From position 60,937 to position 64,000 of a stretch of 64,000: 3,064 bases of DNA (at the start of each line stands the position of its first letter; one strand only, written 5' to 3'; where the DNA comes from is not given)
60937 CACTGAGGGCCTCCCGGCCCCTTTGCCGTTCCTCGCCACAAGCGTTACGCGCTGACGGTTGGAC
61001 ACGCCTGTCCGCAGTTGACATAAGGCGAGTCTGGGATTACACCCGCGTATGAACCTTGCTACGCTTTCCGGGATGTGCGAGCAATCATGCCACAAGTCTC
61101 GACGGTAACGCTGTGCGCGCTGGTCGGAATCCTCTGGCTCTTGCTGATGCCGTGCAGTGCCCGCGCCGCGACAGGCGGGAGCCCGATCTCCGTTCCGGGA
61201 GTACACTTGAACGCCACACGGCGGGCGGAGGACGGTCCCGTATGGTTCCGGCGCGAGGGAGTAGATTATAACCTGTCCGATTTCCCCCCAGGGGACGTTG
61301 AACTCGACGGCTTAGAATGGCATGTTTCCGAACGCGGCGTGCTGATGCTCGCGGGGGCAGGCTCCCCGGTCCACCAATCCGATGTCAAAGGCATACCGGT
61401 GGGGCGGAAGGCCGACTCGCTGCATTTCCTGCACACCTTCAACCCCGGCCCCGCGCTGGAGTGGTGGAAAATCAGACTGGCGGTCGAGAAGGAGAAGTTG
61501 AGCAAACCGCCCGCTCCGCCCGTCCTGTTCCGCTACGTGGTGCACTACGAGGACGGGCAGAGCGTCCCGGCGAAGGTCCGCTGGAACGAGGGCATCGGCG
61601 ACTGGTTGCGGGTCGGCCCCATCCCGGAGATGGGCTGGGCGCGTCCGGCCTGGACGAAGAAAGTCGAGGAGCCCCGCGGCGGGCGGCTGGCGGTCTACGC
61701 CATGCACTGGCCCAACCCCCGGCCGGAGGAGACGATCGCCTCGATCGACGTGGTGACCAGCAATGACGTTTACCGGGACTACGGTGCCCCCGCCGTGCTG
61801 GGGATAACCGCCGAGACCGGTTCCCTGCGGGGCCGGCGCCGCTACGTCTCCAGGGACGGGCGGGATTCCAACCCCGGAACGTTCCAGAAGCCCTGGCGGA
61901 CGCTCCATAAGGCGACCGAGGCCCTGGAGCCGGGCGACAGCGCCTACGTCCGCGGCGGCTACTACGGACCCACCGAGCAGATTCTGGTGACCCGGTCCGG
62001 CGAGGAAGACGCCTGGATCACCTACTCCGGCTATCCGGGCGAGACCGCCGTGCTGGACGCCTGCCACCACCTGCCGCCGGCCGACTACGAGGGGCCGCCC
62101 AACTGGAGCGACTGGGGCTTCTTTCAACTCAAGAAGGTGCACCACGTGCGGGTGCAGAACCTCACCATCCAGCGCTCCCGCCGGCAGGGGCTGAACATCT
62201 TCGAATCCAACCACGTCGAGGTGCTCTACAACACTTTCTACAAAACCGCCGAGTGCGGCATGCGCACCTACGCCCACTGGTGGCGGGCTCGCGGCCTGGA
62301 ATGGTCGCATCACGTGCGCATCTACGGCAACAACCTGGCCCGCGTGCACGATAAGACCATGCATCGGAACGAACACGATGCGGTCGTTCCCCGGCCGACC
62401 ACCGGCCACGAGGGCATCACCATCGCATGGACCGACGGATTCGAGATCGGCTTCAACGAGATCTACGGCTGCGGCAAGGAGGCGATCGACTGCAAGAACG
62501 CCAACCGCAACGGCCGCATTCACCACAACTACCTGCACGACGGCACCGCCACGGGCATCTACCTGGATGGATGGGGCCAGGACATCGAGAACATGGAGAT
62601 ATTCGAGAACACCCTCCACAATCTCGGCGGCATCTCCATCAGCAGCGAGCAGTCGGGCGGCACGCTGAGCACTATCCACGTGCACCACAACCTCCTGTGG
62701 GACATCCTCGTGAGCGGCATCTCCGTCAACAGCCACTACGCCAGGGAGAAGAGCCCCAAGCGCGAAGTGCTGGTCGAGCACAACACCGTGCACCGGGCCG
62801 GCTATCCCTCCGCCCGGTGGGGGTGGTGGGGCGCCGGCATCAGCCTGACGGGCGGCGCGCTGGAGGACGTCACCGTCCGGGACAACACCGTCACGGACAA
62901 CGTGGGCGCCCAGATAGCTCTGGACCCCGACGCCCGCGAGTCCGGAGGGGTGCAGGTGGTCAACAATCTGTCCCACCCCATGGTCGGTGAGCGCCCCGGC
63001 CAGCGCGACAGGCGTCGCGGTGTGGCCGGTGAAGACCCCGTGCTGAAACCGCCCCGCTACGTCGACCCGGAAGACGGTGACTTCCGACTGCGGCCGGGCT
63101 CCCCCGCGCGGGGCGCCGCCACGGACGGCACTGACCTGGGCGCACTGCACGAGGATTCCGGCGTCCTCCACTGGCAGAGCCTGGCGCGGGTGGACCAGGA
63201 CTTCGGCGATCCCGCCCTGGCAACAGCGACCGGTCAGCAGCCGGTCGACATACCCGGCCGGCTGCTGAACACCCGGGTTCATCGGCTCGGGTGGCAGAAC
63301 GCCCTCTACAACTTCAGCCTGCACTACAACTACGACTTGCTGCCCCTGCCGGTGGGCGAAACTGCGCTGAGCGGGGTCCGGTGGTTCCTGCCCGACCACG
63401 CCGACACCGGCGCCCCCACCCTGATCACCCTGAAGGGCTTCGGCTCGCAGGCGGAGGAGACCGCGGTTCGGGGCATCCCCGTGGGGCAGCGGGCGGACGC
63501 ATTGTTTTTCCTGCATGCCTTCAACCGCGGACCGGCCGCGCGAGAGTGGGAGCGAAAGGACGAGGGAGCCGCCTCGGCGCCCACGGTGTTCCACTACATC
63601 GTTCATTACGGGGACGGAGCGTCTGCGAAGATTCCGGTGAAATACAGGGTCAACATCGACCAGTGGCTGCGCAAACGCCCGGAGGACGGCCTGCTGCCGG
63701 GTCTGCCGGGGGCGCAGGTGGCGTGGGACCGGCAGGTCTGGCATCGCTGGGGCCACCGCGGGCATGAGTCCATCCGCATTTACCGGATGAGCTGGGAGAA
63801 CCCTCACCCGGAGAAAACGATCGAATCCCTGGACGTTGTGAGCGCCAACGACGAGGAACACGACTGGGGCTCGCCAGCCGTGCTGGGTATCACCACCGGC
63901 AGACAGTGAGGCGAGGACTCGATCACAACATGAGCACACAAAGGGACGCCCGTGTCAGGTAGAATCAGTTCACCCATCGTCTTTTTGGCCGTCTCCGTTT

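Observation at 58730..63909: Uncharacterised roughly 200-aa domain present three times (once in one beta-helix protein, duplicated at both ends of its paralog)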

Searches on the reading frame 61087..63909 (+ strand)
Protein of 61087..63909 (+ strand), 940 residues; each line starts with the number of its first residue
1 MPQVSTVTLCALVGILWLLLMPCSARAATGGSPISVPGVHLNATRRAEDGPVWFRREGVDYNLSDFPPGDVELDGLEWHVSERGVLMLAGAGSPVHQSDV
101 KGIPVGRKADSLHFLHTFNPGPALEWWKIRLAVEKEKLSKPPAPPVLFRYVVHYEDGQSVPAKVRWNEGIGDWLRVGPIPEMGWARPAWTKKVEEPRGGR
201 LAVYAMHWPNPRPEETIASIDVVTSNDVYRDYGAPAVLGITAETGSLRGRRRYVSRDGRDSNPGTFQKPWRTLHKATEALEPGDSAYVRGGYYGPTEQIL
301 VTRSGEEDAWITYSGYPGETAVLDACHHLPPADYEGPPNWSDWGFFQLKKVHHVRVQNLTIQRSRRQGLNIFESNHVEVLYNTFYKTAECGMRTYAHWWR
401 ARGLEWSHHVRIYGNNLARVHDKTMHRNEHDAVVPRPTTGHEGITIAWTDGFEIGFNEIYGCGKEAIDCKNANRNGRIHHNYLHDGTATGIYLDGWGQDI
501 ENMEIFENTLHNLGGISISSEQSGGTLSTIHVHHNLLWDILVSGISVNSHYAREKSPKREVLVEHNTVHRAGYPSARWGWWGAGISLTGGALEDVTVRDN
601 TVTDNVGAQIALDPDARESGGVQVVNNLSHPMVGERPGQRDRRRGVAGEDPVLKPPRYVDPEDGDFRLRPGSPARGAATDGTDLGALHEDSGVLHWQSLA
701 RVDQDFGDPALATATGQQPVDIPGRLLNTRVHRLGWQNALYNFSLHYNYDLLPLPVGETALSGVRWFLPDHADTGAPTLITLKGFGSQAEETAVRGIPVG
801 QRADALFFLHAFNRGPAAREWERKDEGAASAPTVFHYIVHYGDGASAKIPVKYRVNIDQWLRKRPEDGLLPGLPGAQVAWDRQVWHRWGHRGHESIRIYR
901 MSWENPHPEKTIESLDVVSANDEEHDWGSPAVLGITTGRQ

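Call 5: search_protein_families(library=pfam, proteins=[window:61087-63909:+], max_evalue=1)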
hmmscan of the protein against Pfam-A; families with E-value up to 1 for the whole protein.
window:61087-63909:+ (940 aa): 5 families
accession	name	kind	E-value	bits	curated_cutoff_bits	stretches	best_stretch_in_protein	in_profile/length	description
PF13229.12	Beta_helix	-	5e-20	72.2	25.9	2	347-523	4-149/158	Right handed beta helix region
PF05048.19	NosD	-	3e-08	33.8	23.6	2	406-535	23-149/212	Periplasmic copper-binding protein (NosD)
PF22842.2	Pel9A-like_beta_helix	-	8.8e-06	25.3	25.2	1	252-303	11-63/370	Pel9A-like, right handed beta helix region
PF07602.17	DUF1565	-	0.035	13.9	20.3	1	258-293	3-38/257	Protein of unknown function (DUF1565)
PF08480.16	Disaggr_assoc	-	0.22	11.9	22.6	1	529-611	3-81/194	Disaggregatase related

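Call 6: search_protein_families(library=ncbifam, proteins=[window:61087-63909:+], max_evalue=1)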
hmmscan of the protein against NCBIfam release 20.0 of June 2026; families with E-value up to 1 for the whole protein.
window:61087-63909:+ (940 aa): 2 families
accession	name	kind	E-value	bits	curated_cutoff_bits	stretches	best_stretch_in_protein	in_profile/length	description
NF041899.1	pec_ly_PelN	equivalog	8.8e-09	34.6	740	1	251-325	27-114/437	pectate lyase PelN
NF047854.1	LIC10774_subfam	equivalog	2.5e-05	23.4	380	1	257-293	67-103/358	LIC10774/LIC10365 family surface protein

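Call 49: predict_structure(alignment_id=A2)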
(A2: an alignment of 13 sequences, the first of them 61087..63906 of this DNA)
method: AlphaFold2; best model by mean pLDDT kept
length: 940 residues; sequences in the alignment: 13
mean_pLDDT: 79.0   pTM: 0.71
mean pLDDT of the five models: 79.0, 78.7, 78.1, 77.6, 74.2
residues with pLDDT >= 90: 347; 70-90: 346; 50-70: 152; < 50: 95
segments of 3 or more residues with pLDDT < 50: 1-4, 19-30, 330-342, 400-402, 422-440, 694-714, 734-736, 743-748, 885-892
pLDDT, mean of each block of 10 residues (from residue 1): 51 56 37 83 64 62 76 87 87 86 92 93 80 68 90 96 93 78 90 66 92 93 90 93 78 86 80 85 93 79 91 93 69 41 75 95 81 93 83 74 74 86 39 36 88 93 83 93 81 88 93 88 82 92 88 75 94 69 88 93 90 84 93 62 80 87 75 89 70 43 33 63 81 55 50 64 74 65 83 93 93 89 79 96 93 91 59 81 49 70 92 96 91 86
secondary structure, 60 per line:
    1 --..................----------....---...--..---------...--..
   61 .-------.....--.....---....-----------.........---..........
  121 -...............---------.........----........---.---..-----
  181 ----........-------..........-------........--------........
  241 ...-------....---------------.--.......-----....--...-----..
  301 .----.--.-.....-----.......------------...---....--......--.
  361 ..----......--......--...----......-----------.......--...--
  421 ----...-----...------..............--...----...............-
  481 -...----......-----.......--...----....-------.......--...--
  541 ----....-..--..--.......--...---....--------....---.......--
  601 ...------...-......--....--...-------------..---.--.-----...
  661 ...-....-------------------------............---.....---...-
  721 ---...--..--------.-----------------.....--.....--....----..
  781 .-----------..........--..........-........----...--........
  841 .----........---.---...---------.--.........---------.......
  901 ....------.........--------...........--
elements in order (helices of 4 or more, strands of 3 or more residues): H3-20 E31-34 E54-56 E59-61 E69-73 E76-80 E84-87 E99-107 E111-120 H122-136 E146-154 E159-166 E185-192 E200-209 E217-224 E233-243 E251-254 H273-279 E285-288 E291-293 E299-301 E311-315 E321-324 E346-349 E352-357 E360-362 E367-372 E375-380 E383-385 E390-395 E407-413 E416-418 E425-427 E433-435 E442-455 E458-460 E465-479 E482-484 E489-494 E500-506 E509-511 E516-519 E527-533 E536-538 E545-548 E558-564 E567-569 H573-576 E585-588 E592-598 E601-603 E610-612 H614-619 E622-625 E628-630 E658-660 E665-668 H694-705 H709-713 E717-719 E757-761 E764-768 H771-774 E779-781 E793-802 E805-814 H816-823 E833-841 E846-853 E861-863 E876-884 E894-904 E911-919 E928-938
